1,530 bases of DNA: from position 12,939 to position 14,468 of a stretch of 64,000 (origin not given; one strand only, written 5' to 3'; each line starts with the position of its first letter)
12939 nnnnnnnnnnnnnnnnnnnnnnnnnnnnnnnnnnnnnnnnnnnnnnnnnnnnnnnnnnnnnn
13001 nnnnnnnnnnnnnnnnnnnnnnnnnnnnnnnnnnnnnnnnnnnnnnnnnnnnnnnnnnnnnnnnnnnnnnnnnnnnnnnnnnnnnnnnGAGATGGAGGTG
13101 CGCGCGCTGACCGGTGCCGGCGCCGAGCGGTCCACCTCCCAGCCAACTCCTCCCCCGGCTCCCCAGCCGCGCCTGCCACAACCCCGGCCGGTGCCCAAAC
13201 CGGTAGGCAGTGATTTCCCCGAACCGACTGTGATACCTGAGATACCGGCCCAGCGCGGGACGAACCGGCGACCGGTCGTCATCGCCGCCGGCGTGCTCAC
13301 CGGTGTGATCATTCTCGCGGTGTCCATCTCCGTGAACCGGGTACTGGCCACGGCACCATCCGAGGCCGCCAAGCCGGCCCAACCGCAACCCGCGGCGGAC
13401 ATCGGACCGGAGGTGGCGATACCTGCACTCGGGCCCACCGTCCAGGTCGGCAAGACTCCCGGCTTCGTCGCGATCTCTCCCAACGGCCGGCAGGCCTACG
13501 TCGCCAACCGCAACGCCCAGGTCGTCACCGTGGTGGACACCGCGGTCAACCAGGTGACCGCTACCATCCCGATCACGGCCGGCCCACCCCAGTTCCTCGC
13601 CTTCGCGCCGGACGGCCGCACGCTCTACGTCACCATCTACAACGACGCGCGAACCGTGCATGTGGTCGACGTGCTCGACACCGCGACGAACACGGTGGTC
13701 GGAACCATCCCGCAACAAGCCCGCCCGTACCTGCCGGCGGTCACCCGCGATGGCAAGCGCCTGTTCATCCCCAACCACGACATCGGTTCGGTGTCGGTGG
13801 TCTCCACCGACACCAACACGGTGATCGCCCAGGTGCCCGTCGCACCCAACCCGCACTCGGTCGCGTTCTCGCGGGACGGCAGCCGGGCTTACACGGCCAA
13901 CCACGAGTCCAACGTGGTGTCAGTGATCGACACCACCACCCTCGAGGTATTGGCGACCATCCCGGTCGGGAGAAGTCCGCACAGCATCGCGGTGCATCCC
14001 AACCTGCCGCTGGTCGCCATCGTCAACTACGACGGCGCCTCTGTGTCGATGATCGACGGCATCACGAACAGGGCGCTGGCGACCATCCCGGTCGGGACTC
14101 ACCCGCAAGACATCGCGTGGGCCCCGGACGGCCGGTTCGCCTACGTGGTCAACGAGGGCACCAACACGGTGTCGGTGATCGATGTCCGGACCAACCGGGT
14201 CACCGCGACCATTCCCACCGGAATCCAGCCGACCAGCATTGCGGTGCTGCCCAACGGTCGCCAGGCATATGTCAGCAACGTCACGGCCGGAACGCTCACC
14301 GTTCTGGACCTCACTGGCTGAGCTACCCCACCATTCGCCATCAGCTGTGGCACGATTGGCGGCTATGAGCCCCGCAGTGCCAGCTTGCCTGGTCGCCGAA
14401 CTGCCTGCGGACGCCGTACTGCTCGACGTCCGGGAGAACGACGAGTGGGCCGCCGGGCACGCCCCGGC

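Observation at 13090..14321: ActP-type symporter fused in frame to a TM helix and a seven-bladed YVTN beta-propeller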

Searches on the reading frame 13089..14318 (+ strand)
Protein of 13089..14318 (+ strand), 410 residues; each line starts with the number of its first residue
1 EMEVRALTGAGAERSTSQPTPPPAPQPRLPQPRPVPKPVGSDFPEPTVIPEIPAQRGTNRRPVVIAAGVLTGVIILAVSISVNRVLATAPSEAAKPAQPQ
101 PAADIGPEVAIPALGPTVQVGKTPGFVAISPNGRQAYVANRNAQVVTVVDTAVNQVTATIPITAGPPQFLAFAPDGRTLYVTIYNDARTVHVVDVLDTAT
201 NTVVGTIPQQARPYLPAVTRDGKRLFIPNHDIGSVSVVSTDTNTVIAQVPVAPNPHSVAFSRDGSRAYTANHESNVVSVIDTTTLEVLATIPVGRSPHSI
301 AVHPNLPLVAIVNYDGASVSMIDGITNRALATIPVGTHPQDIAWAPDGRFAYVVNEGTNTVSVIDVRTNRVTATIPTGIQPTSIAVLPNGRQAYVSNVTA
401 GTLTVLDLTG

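Call 8: search_protein_families(library=ncbifam, proteins=[window:13089-14318:+], max_evalue=0.01)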
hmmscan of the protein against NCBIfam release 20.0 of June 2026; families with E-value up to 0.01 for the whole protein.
window:13089-14318:+ (410 aa): 15 families
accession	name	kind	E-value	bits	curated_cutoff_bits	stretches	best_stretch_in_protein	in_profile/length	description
TIGR02276.1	beta_rpt_yvtn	repeat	4.5e-57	189.8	27.85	5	263-302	2-41/42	beta-propeller repeat protein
TIGR03866.1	PQQ_ABC_repeats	subfamily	6.2e-47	160.2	287.3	2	266-398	12-144/310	PQQ-dependent catabolism-associated beta-propeller protein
NF052340.1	hydrazine_beta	equivalog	2.9e-38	131.9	560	2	166-291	34-157/372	hydrazine synthase subunit beta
NF052342.1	hydrazine_BC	exception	1e-34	119.8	1250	3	296-397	40-141/690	hydrazine synthase subunit beta-gamma fusion subunit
NF052280.1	7_blade_YncE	equivalog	8.5e-27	93.8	400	3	132-186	267-320/338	7-bladed beta-propeller protein YncE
NF052460.1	L-NosZ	equivalog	1.8e-25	89.4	700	2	128-299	49-220/480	clade III lactonase-type nitrous-oxide reductase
NF048007.1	MmpL3Stblzr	equivalog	1.2e-19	70.7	600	2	129-276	187-331/366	MmpL3/TtfA transport complex stabilizer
NF038117.1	choice_anch_I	subfamily_domain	3.9e-14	52.4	300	2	146-300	77-222/458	choice-of-anchor I family protein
TIGR03907.1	QH_beta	equivalog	2.6e-10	39.9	223.2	1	143-226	10-96/338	quinohemoprotein amine dehydrogenase subunit beta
NF008258.1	PRK11028.1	equivalog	6.8e-10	38.5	370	2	255-407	83-257/330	6-phosphogluconolactonase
NF041516.1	PA2928_fam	subfamily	4.4e-07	29.6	70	0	140-198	309-369/376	PA2928 family protein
NF050136.1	PGL_lacton_Staph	exception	8.2e-07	28.3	500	1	323-370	175-222/341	6-phosphogluconolactonase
TIGR04244.1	nitrous_NosZ_RR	equivalog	1.5e-05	23.7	625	0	135-293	204-355/627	TAT-dependent nitrous-oxide reductase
NF053768.1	CIS12_fam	equivalog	0.00022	20.1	860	0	216-288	91-162/715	CIS12 family contractile injection system protein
NF038015.2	AztD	exception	0.0029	16.4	400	0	263-302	314-353/356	zinc metallochaperone AztD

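Call 11: find_homologous_proteins(query=window:13089-14318:+)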
Query window:13089-14318:+ (410 aa): 5127 proteins with E <= 0.001 among 8000 candidates; the best 120 are listed.
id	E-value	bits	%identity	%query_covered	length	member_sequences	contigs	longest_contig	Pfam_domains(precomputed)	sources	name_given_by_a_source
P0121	1.1e-214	731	86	100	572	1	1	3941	PF22494.4,PF10282.16,PF25174.2,PF00581.26,PF21783.3,PF02239.23,PF23414.2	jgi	jgi:YVTN family beta-propeller protein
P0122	5.1e-138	479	65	87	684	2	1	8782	PF22494.4,PF00012.27,PF10282.16,PF25174.2,PF02782.23,PF06723.20,PF21783.3,PF26550.2,PF02239.23,PF07676.19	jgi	jgi:YVTN family beta-propeller protein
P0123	3.7e-137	476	70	77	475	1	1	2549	PF22494.4,PF10282.16,PF25174.2,PF21783.3,PF02239.23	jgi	-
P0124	1.4e-136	474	69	79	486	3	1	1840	PF22494.4,PF25168.2,PF10282.16,PF25174.2,PF23381.2,PF21783.3,PF26550.2,PF02239.23,PF07676.19,PF23414.2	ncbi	ncbi:MAG: beta-propeller fold lactonase family protein [Pseudonocardiaceae bacterium]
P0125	3.0e-133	463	59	98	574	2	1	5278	PF22494.4,PF00012.27,PF10282.16,PF25174.2,PF21783.3,PF26550.2,PF02239.23,PF25460.2,PF07676.19,PF23414.2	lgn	-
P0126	2.6e-130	454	61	90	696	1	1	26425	PF22494.4,PF10282.16,PF25174.2,PF00656.28,PF21783.3,PF02239.23,PF07676.19,PF23414.2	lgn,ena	-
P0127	5.9e-129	449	57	87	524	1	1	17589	PF22494.4,PF10282.16,PF25174.2,PF23381.2,PF21783.3,PF26550.2,PF02239.23,PF07676.19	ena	-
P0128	1.3e-118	415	59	87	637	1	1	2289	PF22494.4,PF00012.27,PF10282.16,PF25174.2,PF23381.2,PF21783.3,PF26550.2,PF02239.23,PF07676.19,PF23414.2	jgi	jgi:YVTN family beta-propeller protein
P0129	1.6e-118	415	61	77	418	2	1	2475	PF25174.2,PF24814.2,PF23381.2,PF12894.14,PF03646.21,PF21783.3,PF02239.23,PF24796.2,PF07676.19,PF22494.4,PF10282.16,PF23414.2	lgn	-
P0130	3.5e-117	410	56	95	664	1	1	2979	PF22494.4,PF00012.27,PF10282.16,PF25174.2,PF23381.2,PF21783.3,PF26550.2,PF02239.23,PF24684.2,PF07676.19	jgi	jgi:YVTN family beta-propeller protein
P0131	1.1e-116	409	61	75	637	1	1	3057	PF22494.4,PF25168.2,PF00012.27,PF10282.16,PF25174.2,PF21783.3,PF26550.2,PF02239.23,PF16819.12,PF23414.2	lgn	-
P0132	8.9e-116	406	48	73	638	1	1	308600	PF25174.2,PF24814.2,PF23381.2,PF13385.14,PF03646.21,PF21783.3,PF02239.23,PF22494.4,PF10282.16,PF25172.2,PF05694.18,PF25339.2,PF23414.2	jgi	jgi:YVTN family beta-propeller protein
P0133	5.4e-115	403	59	83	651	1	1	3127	PF22494.4,PF25168.2,PF00012.27,PF10282.16,PF25174.2,PF02782.23,PF21783.3,PF02239.23,PF23414.2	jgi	jgi:YVTN family beta-propeller protein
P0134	5.9e-115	403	62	77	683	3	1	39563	PF22494.4,PF10282.16,PF25174.2,PF23381.2,PF00656.28,PF21783.3,PF02239.23,PF24684.2,PF07676.19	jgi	-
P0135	1.7e-114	401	64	77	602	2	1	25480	PF22494.4,PF25168.2,PF10282.16,PF25174.2,PF21783.3,PF02239.23,PF09997.15,PF23414.2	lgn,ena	-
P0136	2.3e-114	401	60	74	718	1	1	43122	PF25168.2,PF25174.2,PF23381.2,PF03646.21,PF21783.3,PF02239.23,PF02374.22,PF22494.4,PF10282.16,PF01656.30,PF13614.13,PF23414.2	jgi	jgi:YVTN family beta-propeller protein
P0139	2.1e-112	395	63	73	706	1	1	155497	PF22494.4,PF07714.24,PF00069.32,PF10282.16,PF25174.2,PF23381.2,PF21783.3,PF02239.23,PF07676.19,PF08450.19,PF23414.2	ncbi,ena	-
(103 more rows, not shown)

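Call 42: search_protein_families(library=pfam, proteins=[P0122, P0125, P0126, P0135, P0136, P0139, P0127, P0123], max_evalue=0.0001)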
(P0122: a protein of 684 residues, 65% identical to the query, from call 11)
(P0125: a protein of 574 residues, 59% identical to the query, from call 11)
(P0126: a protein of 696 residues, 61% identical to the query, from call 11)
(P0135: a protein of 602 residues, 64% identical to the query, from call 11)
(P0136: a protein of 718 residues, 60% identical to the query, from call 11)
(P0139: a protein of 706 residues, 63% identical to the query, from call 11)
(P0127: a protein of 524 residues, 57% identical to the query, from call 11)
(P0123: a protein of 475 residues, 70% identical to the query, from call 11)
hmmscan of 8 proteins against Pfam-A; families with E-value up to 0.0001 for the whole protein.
P0122 (684 aa): 10 families
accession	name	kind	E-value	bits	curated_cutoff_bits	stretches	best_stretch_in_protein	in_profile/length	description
PF00012.26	HSP70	-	3.6e-40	138.2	20.6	1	2-215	160-373/599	Hsp70 protein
PF10282.15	Lactonase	-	3.6e-22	79.5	21.7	2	603-678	183-269/344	Lactonase, 7-bladed beta-propeller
PF02239.22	Cytochrom_D1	-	2e-16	59.9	25.5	2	493-567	44-117/368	Cytochrome D1 heme domain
PF25174.1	Beta-prop_THOC3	-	5.7e-16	58.8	305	2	391-584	84-270/272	THOC3 beta-propeller domain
PF21783.3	YNCE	-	1e-15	58.3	27.1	0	537-616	252-331/339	YNCE-like beta-propeller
PF02782.22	FGGY_C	-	2.1e-07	31.3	27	1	139-216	119-196/198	FGGY family of carbohydrate kinases, C-terminal domain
PF06723.19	MreB_Mbl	-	6.3e-07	29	27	1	5-216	123-321/327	MreB/Mbl protein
PF22494.2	choice_anch_I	-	1.6e-06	27.7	32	0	603-652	180-229/489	Choice-of-anchor I domain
PF07676.18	PD40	-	8.7e-06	26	20.9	0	488-499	12-23/38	WD40-like Beta Propeller Repeat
PF16819.11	DUF5074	-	1.6e-05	24.6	27.2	0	591-651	162-225/353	Domain of unknown function (DUF5074)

P0125 (574 aa): 11 families
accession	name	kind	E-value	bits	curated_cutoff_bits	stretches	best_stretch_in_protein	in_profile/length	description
PF10282.15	Lactonase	-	1.5e-21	77.5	21.7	2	408-572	28-220/344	Lactonase, 7-bladed beta-propeller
PF25174.1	Beta-prop_THOC3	-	5e-18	65.5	305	1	280-474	83-270/272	THOC3 beta-propeller domain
PF21783.3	YNCE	-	2.4e-14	53.8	27.1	0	345-422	256-331/339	YNCE-like beta-propeller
PF02239.22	Cytochrom_D1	-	2.1e-11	43.4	25.5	0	476-570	10-104/368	Cytochrome D1 heme domain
PF00012.26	HSP70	-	7e-10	38.2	20.6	1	2-73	302-373/599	Hsp70 protein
PF22494.2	choice_anch_I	-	1.1e-07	31.6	32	1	404-545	91-232/489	Choice-of-anchor I domain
PF07676.18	PD40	-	4e-07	30.3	20.9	0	420-432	12-24/38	WD40-like Beta Propeller Repeat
PF16819.11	DUF5074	-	1.9e-06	27.6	27.2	0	284-425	97-237/353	Domain of unknown function (DUF5074)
PF24684.1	Vgb_lyase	-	4.9e-06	26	50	0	286-472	97-278/290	Virginiamycin B lyase family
PF23414.1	Beta-prop_EML_2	-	1.1e-05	25.4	90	0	281-351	35-104/266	Echinoderm microtubule-associated protein second beta-propeller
PF25460.1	Beta-prop_Aladin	-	1.4e-05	24.8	171.1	0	334-542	116-300/340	Aladin seven-bladed propeller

P0126 (696 aa): 8 families
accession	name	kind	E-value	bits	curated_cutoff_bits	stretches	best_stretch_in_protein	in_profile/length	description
PF10282.15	Lactonase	-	1.7e-19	70.7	21.7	1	532-694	30-220/344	Lactonase, 7-bladed beta-propeller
PF00656.27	Peptidase_C14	-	1.9e-16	60.9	21.4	1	4-230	1-221/233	Caspase domain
PF02239.22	Cytochrom_D1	-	4.8e-16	58.7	25.5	1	513-623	9-119/368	Cytochrome D1 heme domain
PF21783.3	YNCE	-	9.2e-14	51.9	27.1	0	511-587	256-332/339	YNCE-like beta-propeller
PF25174.1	Beta-prop_THOC3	-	1.8e-13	50.6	305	1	456-601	52-192/272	THOC3 beta-propeller domain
PF07676.18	PD40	-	4.2e-07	30.2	20.9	0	500-516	12-29/38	WD40-like Beta Propeller Repeat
PF23414.1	Beta-prop_EML_2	-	7.4e-07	29.2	90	0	551-636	11-95/266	Echinoderm microtubule-associated protein second beta-propeller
PF22494.2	choice_anch_I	-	1.9e-06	27.4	32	0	528-587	177-236/489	Choice-of-anchor I domain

P0135 (602 aa): 7 families
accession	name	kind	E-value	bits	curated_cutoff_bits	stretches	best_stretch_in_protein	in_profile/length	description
PF10282.15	Lactonase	-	5.5e-19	69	21.7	1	441-520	33-119/344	Lactonase, 7-bladed beta-propeller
PF25174.1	Beta-prop_THOC3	-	2.8e-18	66.3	305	1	318-502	93-270/272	THOC3 beta-propeller domain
PF02239.22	Cytochrom_D1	-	1.3e-16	60.6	25.5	1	411-502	44-130/368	Cytochrome D1 heme domain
PF21783.3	YNCE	-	4.4e-13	49.7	27.1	0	455-534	252-331/339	YNCE-like beta-propeller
PF23414.1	Beta-prop_EML_2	-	2.6e-08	34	90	0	460-543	14-96/266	Echinoderm microtubule-associated protein second beta-propeller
PF25168.1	Beta-prop_WDR36-Utp21_2nd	-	3e-06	27.2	84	1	469-583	181-294/335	WDR36/Utp21 second beta-propeller domain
PF22494.2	choice_anch_I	-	7.1e-06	25.6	32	0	521-572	180-231/489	Choice-of-anchor I domain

P0136 (718 aa): 12 families
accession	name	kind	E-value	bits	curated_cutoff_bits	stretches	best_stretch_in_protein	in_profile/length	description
PF25174.1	Beta-prop_THOC3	-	2.8e-16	59.8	305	2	435-619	94-271/272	THOC3 beta-propeller domain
PF02239.22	Cytochrom_D1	-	2.2e-15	56.5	25.5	2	616-713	6-103/368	Cytochrome D1 heme domain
PF10282.15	Lactonase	-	6.1e-14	52.4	21.7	0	617-717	215-321/344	Lactonase, 7-bladed beta-propeller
PF21783.3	YNCE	-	1.8e-13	51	27.1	1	531-609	254-332/339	YNCE-like beta-propeller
PF01656.29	CbiA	-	2.5e-08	34.4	25.4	1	1-77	3-54/125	CobQ/CobB/MinD/ParA nucleotide binding domain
PF13614.12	AAA_31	-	2.7e-08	34.4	27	1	3-139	8-147/177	AAA domain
PF23414.1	Beta-prop_EML_2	-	1.3e-07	31.8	90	0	608-698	4-93/266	Echinoderm microtubule-associated protein second beta-propeller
PF25168.1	Beta-prop_WDR36-Utp21_2nd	-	3.6e-07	30.3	84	1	577-700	173-295/335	WDR36/Utp21 second beta-propeller domain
PF02374.21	ArsA_ATPase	-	3.2e-06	27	24.3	1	5-55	9-57/305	Anion-transporting ATPase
PF22494.2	choice_anch_I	-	2e-05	24.1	32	0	561-608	188-235/489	Choice-of-anchor I domain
PF03646.20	FlaG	-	3.1e-05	24.5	23.8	0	541-557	63-79/101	FlaG protein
PF10609.15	ParA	-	6.2e-05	23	27.1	0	1-35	8-41/246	NUBPL iron-transfer P-loop NTPase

P0139 (706 aa): 11 families
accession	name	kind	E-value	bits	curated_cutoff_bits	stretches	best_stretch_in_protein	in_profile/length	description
PF00069.31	Pkinase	-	4.2e-40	138.3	31.7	1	25-277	3-260/263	Protein kinase domain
PF07714.23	PK_Tyr_Ser-Thr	-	4.4e-28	98.7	23.1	1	27-271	5-251/258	Protein tyrosine and serine/threonine kinase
PF25174.1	Beta-prop_THOC3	-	8.8e-20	71.3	305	1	424-606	95-270/272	THOC3 beta-propeller domain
PF02239.22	Cytochrom_D1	-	1.4e-17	63.8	25.5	1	483-591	11-119/368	Cytochrome D1 heme domain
PF10282.15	Lactonase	-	2.9e-17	63.3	21.7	1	542-621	30-116/344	Lactonase, 7-bladed beta-propeller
PF21783.3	YNCE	-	3.5e-12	46.8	27.1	0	484-554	261-331/339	YNCE-like beta-propeller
PF23414.1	Beta-prop_EML_2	-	6.9e-12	45.7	90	1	596-686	4-93/266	Echinoderm microtubule-associated protein second beta-propeller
PF08450.18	SGL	-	3e-06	27.5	26.3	0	431-478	196-243/246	SMP-30/Gluconolactonase/LRE-like region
PF07676.18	PD40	-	6.6e-06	26.4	20.9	0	638-649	14-26/38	WD40-like Beta Propeller Repeat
PF24684.1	Vgb_lyase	-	4.7e-05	22.8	50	0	508-692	14-198/290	Virginiamycin B lyase family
PF23393.2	Beta-prop_WDR90_POC16_2nd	-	8.6e-05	22.3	60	0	430-538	48-159/291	WDR90/POC16, second beta-propeller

P0127 (524 aa): 7 families
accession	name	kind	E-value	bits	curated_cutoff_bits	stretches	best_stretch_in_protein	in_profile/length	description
PF10282.15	Lactonase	-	1.9e-19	70.5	21.7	1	318-521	34-272/344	Lactonase, 7-bladed beta-propeller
PF25174.1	Beta-prop_THOC3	-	2.9e-15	56.4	305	2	273-463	84-267/272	THOC3 beta-propeller domain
PF02239.22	Cytochrom_D1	-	6e-15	55.1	25.5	1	385-491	11-117/368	Cytochrome D1 heme domain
PF21783.3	YNCE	-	1.1e-12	48.4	27.1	0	377-456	252-331/339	YNCE-like beta-propeller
PF22494.2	choice_anch_I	-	4.5e-06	26.2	32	0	357-494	94-231/489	Choice-of-anchor I domain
PF07676.18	PD40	-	5.4e-06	26.7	20.9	0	456-471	14-30/38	WD40-like Beta Propeller Repeat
PF23414.1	Beta-prop_EML_2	-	3.9e-05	23.6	90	0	389-480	20-110/266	Echinoderm microtubule-associated protein second beta-propeller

P0123 (475 aa): 5 families
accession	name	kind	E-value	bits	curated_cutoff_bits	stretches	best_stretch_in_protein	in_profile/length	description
PF10282.15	Lactonase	-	5e-20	72.4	21.7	2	321-401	30-117/344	Lactonase, 7-bladed beta-propeller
PF25174.1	Beta-prop_THOC3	-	6.3e-12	45.5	305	1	201-385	93-270/272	THOC3 beta-propeller domain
PF02239.22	Cytochrom_D1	-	6e-11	41.9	25.5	0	392-455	57-120/368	Cytochrome D1 heme domain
PF21783.3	YNCE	-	9.4e-11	42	27.1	0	261-333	259-331/339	YNCE-like beta-propeller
PF22494.2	choice_anch_I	-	6.3e-07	29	32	0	314-376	174-236/489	Choice-of-anchor I domain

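Call 78: find_encoding_contigs(protein=P0123, flank=3000, max_places=2)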
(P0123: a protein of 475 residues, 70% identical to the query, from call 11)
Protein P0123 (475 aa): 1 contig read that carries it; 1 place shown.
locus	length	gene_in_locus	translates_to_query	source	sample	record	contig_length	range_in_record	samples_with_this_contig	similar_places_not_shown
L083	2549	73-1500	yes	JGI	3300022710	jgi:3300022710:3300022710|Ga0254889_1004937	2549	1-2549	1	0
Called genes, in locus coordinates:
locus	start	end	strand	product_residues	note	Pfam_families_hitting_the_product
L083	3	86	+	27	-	?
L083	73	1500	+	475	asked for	PF22494:choice_anch_I (faint), PF25174:Beta-prop_THOC3 (weak), PF02239:Cytochrom_D1 (faint), PF21783:YNCE (faint), PF10282:Lactonase (weak)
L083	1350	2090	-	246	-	PF20695:UbiD_N (faint), PF01977:UbiD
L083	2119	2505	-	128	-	PF01850:PIN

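Call 81: search_protein_families(library=padloc, proteins=[P0126], max_evalue=0.001)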
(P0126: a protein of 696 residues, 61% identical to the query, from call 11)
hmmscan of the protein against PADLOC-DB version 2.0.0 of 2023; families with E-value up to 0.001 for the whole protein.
P0126 (696 aa): 1 family
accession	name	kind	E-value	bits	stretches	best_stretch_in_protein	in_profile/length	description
PDLC02987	caspase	-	1.1e-06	26.1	1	8-159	6-130/453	-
